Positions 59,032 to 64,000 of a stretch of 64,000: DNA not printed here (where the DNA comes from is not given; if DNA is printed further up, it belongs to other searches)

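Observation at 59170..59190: Giant ORF and next HEAT ORF separated only by an in-frame TAA immediately followed by GTG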

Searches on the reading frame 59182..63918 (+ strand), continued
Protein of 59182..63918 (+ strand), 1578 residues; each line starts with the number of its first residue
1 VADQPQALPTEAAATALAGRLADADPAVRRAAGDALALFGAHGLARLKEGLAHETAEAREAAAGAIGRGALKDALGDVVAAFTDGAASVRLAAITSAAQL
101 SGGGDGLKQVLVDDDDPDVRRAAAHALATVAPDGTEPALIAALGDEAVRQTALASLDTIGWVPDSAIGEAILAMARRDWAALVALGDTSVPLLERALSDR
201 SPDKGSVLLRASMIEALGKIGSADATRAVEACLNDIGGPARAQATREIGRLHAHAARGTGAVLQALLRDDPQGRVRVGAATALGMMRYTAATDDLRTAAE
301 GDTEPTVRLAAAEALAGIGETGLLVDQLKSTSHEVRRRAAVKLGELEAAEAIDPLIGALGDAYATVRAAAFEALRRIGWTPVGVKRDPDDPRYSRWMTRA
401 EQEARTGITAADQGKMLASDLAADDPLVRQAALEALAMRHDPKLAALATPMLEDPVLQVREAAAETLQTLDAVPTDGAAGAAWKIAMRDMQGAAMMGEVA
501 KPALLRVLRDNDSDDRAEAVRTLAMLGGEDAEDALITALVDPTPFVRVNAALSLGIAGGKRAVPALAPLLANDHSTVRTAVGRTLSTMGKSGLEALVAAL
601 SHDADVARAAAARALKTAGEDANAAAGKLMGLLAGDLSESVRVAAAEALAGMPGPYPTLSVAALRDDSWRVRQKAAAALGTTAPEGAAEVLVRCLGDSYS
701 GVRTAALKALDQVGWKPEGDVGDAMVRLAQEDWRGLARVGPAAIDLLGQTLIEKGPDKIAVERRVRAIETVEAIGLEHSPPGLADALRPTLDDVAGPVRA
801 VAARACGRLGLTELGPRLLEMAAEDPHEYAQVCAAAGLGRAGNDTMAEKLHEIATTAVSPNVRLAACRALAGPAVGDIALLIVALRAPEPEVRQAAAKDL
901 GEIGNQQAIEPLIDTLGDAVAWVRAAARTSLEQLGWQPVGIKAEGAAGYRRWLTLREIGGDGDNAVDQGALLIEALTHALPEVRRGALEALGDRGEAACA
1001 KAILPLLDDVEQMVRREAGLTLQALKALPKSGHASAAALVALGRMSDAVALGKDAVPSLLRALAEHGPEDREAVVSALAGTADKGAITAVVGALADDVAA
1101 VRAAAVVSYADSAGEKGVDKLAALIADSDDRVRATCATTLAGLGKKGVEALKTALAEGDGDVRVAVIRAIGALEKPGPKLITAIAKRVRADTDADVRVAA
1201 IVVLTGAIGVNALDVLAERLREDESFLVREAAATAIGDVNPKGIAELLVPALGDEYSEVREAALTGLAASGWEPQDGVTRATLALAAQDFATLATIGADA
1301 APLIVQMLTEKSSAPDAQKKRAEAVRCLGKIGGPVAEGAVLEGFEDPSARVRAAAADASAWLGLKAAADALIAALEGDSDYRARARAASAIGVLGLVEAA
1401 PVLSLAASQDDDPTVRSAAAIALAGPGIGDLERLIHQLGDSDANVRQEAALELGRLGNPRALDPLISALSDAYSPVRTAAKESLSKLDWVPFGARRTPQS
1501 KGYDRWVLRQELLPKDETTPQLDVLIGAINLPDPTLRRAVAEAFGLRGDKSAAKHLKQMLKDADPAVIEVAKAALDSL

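Call 50: find_encoding_contigs(protein=P0009, flank=10000, max_places=3)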
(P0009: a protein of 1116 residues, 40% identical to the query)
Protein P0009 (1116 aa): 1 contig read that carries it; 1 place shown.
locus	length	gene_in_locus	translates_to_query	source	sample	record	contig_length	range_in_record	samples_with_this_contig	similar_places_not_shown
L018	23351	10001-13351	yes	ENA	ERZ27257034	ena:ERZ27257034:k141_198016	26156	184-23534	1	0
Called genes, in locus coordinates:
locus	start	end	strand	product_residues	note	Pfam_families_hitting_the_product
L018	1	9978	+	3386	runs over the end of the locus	?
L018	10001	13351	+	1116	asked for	PF02985:HEAT (faint), PF12717:Cnd1 (faint), PF13513:HEAT_EZ (faint), PF13646:HEAT_2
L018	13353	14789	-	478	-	-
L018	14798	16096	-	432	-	PF00145:DNA_methylase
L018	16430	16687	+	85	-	-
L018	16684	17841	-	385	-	PF03825:Nuc_H_symport, PF12832:MFS_1_like, PF07690:MFS_1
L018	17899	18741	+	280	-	PF01553:Acyltransferase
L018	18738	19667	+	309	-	PF01370:Epimerase, PF16363:GDP_Man_Dehyd (weak)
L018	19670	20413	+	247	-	PF03372:Exo_endo_phos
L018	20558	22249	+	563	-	-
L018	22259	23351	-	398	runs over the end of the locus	PF13620:CarboxypepD_reg (weak), PF08308:PEGA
